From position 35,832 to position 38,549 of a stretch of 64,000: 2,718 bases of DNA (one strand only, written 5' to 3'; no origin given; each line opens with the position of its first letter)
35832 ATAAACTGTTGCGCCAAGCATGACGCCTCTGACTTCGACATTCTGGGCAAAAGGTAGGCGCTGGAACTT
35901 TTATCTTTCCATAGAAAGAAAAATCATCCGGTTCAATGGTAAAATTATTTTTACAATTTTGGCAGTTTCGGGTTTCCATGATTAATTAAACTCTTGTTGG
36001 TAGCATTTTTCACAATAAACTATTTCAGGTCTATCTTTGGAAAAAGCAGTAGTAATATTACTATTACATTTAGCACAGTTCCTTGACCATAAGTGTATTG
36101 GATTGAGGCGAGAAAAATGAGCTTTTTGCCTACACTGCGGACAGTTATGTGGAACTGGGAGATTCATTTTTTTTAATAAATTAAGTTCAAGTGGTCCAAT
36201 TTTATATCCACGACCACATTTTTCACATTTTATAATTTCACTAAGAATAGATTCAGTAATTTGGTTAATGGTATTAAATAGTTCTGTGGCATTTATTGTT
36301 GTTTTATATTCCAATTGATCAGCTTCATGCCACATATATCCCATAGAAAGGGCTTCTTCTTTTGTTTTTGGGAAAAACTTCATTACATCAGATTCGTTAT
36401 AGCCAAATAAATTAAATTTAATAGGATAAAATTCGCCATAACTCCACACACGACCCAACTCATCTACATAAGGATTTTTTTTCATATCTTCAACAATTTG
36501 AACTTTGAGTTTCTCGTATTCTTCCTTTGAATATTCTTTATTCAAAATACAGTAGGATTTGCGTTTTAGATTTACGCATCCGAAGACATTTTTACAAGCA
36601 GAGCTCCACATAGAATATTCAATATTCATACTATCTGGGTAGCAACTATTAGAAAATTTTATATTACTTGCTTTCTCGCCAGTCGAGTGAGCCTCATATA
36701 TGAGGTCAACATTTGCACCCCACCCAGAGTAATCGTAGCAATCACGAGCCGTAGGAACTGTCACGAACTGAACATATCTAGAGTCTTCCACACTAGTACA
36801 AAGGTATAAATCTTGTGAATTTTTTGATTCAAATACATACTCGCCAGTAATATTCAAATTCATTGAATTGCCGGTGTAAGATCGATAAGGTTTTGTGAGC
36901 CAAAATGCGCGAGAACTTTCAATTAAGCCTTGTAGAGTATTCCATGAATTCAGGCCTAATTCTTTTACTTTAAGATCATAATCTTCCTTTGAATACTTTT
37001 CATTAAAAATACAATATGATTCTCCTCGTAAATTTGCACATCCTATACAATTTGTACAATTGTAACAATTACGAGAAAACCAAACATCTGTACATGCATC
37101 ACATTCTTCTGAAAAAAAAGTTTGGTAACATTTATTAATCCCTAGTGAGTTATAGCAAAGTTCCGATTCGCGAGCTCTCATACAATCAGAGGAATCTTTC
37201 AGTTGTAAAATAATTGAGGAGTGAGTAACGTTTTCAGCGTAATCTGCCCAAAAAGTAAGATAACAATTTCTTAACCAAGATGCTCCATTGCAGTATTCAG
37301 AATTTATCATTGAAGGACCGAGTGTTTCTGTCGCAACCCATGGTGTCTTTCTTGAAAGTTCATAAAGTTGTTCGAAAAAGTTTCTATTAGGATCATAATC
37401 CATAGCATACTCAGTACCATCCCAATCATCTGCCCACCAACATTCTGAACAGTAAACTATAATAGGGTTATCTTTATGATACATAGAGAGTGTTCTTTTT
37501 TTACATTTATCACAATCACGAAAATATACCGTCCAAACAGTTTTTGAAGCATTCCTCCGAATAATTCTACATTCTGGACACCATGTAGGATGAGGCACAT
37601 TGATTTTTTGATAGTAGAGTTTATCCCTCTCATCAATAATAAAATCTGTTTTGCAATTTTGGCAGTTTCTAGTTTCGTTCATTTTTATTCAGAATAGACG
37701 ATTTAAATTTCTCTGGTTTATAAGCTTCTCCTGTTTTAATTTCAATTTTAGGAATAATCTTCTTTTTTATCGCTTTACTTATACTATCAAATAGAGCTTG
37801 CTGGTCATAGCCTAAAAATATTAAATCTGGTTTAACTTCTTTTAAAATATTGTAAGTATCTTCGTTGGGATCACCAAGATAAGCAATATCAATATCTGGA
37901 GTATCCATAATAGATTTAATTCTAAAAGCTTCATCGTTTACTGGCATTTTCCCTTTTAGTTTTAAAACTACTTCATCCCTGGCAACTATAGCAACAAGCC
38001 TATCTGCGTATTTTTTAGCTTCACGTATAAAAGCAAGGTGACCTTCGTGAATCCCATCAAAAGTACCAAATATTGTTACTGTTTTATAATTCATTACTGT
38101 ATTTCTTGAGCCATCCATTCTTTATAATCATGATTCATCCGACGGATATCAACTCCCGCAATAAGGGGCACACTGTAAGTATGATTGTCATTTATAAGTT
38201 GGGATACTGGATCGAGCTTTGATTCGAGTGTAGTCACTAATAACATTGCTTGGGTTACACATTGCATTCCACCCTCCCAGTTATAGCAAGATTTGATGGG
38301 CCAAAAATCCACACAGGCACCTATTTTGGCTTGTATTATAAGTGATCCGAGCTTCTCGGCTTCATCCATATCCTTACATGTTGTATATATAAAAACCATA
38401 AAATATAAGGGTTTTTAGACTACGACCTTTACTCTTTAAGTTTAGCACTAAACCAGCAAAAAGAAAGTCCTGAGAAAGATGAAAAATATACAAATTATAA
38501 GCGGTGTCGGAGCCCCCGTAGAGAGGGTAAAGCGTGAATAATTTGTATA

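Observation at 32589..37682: Triplicated 565-aa Cys-rich proteins with modular zinc-ribbon architecture and paralog-specific loss of one ribbon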

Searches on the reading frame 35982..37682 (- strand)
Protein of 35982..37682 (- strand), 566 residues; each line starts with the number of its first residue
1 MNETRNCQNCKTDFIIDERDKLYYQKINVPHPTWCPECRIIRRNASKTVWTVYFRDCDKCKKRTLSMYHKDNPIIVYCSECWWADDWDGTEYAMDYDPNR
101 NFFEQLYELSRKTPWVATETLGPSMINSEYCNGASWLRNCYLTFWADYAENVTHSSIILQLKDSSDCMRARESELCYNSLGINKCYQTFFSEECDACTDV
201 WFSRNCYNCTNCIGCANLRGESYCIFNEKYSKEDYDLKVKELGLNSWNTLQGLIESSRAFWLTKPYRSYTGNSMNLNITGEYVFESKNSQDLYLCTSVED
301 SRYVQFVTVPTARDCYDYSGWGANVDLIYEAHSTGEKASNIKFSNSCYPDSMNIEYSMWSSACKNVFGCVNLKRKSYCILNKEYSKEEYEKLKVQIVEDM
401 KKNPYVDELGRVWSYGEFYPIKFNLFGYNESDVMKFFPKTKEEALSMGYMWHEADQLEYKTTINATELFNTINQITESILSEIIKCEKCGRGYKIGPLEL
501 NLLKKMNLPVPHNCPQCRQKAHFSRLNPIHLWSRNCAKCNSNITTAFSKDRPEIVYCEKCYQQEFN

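Call 3: search_protein_families(library=pfam, proteins=[window:35982-37682:-], max_evalue=1)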
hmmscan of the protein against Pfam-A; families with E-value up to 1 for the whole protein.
window:35982-37682:- (566 aa): 2 families
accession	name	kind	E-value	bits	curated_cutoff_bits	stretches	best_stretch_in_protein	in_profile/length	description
PF13451.12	zf_Tbcl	-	0.0015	18.9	24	1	4-45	4-46/48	Probable treble clef domain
PF23477.1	zf_Tbcl_2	-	0.0081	16.3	27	1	535-563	7-35/37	Probable treble clef zinc finger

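Call 4: search_protein_families(library=ncbifam, proteins=[window:35982-37682:-], max_evalue=1)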
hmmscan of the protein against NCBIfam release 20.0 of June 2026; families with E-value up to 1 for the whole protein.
window:35982-37682:- (566 aa): 2 families
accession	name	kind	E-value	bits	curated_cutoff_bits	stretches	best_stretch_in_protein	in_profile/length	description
NF041070.1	carrier_LysW_Arch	domain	0.062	13.4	75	0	479-495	19-35/57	alpha-aminoadipate/glutamate carrier protein LysW/ArgW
NF040826.1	lxa_BCAM0308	equivalog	0.99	9.1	100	0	14-44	5-35/153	BCAM0308 family protein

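Call 14: find_homologous_proteins(query=window:35982-37682:-, max_evalue=0.001)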
Query window:35982-37682:- (566 aa): 4254 proteins with E <= 0.001 among 6747 candidates; the best 120 are listed.
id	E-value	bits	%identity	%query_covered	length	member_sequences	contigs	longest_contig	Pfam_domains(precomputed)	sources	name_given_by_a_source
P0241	0.0e+0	1256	91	100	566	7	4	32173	-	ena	-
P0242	0.0e+0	1157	83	99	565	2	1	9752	-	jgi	jgi:hypothetical protein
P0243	0.0e+0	1025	74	99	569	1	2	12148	-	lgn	-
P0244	0.0e+0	1021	73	99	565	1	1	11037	-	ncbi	-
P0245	0.0e+0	1015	73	99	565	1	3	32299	-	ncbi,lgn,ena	-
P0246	9.3e-297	1003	72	99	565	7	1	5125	-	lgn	-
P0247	3.7e-295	998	71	99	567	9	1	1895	-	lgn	-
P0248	4.2e-293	991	72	99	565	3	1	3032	-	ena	-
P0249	1.2e-292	990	80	88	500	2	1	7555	-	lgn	-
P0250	1.2e-292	990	71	99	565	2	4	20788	-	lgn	-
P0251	1.5e-292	990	73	100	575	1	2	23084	-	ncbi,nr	ncbi:MAG: hypothetical protein M3M85_02095 [bacterium]|nr:hypothetical protein [bacterium]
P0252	2.1e-292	989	72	99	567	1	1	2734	-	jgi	jgi:hypothetical protein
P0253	1.1e-291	987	70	99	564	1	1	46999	-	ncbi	-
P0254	1.9e-291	986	72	99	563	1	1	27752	-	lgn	-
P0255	2.0e-291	986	71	99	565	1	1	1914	-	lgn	-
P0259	3.0e-287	972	71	99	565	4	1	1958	PF23477.2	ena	-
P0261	4.8e-286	968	70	100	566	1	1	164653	PF13451.13,PF23477.2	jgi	jgi:hypothetical protein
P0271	5.0e-274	928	66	100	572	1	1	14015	PF23477.2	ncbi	-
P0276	7.1e-270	915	65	99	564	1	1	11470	PF23477.2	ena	-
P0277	2.5e-268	910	65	99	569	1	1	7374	PF23477.2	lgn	-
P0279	4.7e-268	909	65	99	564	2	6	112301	PF23477.2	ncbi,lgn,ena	-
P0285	2.1e-260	883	63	100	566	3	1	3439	PF13451.13,PF23477.2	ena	-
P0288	4.2e-250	849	67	91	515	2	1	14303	PF23477.2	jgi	jgi:CxxC-x17-CxxC domain-containing protein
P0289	1.6e-249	847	61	99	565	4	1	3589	PF23477.2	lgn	-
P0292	3.0e-245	833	62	99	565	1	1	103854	PF23477.2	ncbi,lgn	-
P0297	1.4e-238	811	59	99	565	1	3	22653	PF23477.2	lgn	-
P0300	6.2e-237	806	60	99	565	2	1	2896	PF23477.2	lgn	-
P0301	3.1e-236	804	59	100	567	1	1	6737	PF23477.2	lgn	-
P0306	1.5e-233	795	59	100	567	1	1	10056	PF23477.2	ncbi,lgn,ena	ncbi:MAG: hypothetical protein WCI76_02420 [bacterium]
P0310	6.6e-233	793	59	99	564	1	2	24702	PF23477.2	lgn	-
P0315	1.6e-232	791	59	100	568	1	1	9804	PF23477.2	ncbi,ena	-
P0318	4.4e-232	790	58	99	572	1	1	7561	PF23477.2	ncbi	-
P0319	8.5e-232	789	59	99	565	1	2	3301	PF23477.2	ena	-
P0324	8.7e-231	786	58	99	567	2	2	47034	PF23477.2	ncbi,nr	ncbi:MAG: hypothetical protein QG644_272 [Patescibacteria group bacterium]|nr:hypothetical protein [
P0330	2.0e-229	781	58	99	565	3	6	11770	PF23477.2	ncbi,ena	-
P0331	2.0e-229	781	57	100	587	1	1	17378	PF23477.2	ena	-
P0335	4.6e-229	780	58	99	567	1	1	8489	PF23477.2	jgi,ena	-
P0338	1.7e-228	778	58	99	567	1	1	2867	PF23477.2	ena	-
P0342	7.2e-228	776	57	99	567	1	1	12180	PF23477.2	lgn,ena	-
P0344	1.9e-227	775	58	100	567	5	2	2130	PF23477.2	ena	-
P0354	3.2e-226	770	57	99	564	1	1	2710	PF23477.2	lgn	-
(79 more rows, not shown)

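Call 34: search_protein_families(library=padloc, proteins=[window:35982-37682:-], max_evalue=1)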
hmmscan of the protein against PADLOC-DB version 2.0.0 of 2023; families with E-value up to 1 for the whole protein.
window:35982-37682:- (566 aa): 0 families

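Call 35: search_protein_families(library=phrogs, proteins=[window:35982-37682:-], max_evalue=1)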
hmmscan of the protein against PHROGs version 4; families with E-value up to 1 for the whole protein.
window:35982-37682:- (566 aa): 2 families
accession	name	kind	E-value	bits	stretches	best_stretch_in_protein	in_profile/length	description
phrog_15341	-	unknown function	0.00021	21.8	1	160-232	62-135/276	-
phrog_35333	-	unknown function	0.081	14.1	0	367-402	7-42/109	-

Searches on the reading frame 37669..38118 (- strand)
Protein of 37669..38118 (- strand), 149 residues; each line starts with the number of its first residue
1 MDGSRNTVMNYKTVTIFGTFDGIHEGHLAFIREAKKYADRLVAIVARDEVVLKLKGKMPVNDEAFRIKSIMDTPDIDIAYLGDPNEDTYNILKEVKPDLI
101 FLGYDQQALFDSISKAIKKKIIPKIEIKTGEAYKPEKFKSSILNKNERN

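Call 11: search_protein_families(library=pfam, proteins=[window:37669-38118:-], max_evalue=0.001)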
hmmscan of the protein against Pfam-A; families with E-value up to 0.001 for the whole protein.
window:37669-38118:- (149 aa): 2 families
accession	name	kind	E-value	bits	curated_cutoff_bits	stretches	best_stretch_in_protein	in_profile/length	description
PF01467.32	CTP_transf_like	-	7.2e-12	46.1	21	1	17-110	3-94/133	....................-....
PF06574.18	FAD_syn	-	1.2e-05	25.6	27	1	11-40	6-35/158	FAD synthetase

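Call 54: search_protein_families(library=ncbifam, proteins=[window:37669-38118:-], max_evalue=0.01)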
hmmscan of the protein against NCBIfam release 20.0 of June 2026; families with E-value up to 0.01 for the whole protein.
window:37669-38118:- (149 aa): 23 families
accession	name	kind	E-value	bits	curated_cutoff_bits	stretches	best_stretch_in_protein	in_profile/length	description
TIGR02199.1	rfaE_dom_II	equivalog_domain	2.7e-13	50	181.5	1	11-107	11-107/144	D-glycero-beta-D-manno-heptose 1-phosphate adenylyltransferase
TIGR00125.1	cyt_tran_rel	domain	4.1e-13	49.3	27.7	1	14-67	2-53/65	adenylyltransferase/cytidyltransferase family protein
NF008454.0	PRK11316.1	equivalog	5e-12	45.2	521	1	12-107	341-436/475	bifunctional D-glycero-beta-D-manno-heptose-7-phosphate kinase/D-glycero-beta-D-manno-heptose 1-phosphate adenylyltransferase HldE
TIGR01518.1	g3p_cytidyltrns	equivalog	5.1e-08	33.1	165.4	1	15-122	2-108/125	glycerol-3-phosphate cytidylyltransferase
NF001985.0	PRK00777.1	subfamily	1e-07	32.2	104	1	10-73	3-65/157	pantetheine-phosphate adenylyltransferase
NF004162.0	PRK05627.1-5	equivalog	1.6e-06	27.7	241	1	10-88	13-92/304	bifunctional riboflavin kinase/FAD synthetase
NF003786.0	PRK05379.1-2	equivalog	4.8e-05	22.7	397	1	6-75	9-78/354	bifunctional nicotinamide-nucleotide adenylyltransferase/Nudix hydroxylase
NF005518.0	PRK07143.1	equivalog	5.8e-05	22.7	232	1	8-73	12-79/281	hypothetical protein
NF045965.1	RibF_rel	equivalog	6e-05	22.6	200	1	11-79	12-86/279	FAD synthase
NF004158.0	PRK05627.1-1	equivalog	0.00017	21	396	1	10-41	15-46/304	bifunctional riboflavin kinase/FAD synthetase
TIGR01510.1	coaD_prev_kdtB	equivalog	0.00029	20.9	103.3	1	18-48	6-36/155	pantetheine-phosphate adenylyltransferase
NF004159.0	PRK05627.1-2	equivalog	0.00053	19.2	306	1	9-41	13-45/326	bifunctional riboflavin kinase/FAD synthetase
TIGR00083.1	ribF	equivalog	0.00062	19.3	184.35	1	16-41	3-28/290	riboflavin biosynthesis protein RibF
NF004160.0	PRK05627.1-3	equivalog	0.00086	18.1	295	1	12-40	16-44/325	bifunctional riboflavin kinase/FAD synthetase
NF003788.0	PRK05379.1-5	equivalog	0.00088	18.7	354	1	9-72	3-66/351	bifunctional nicotinamide-nucleotide adenylyltransferase/Nudix hydroxylase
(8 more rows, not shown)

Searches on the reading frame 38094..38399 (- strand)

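Call 11: search_protein_families(library=pfam, proteins=[window:38094-38399:-], max_evalue=0.001)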
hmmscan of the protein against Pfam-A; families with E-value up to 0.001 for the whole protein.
window:38094-38399:- (101 aa): 1 family
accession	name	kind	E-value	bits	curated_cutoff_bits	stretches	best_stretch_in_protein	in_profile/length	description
PF03091.20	CutA1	-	5.6e-24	84.3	22.4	1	3-98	2-98/99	CutA1 divalent ion tolerance protein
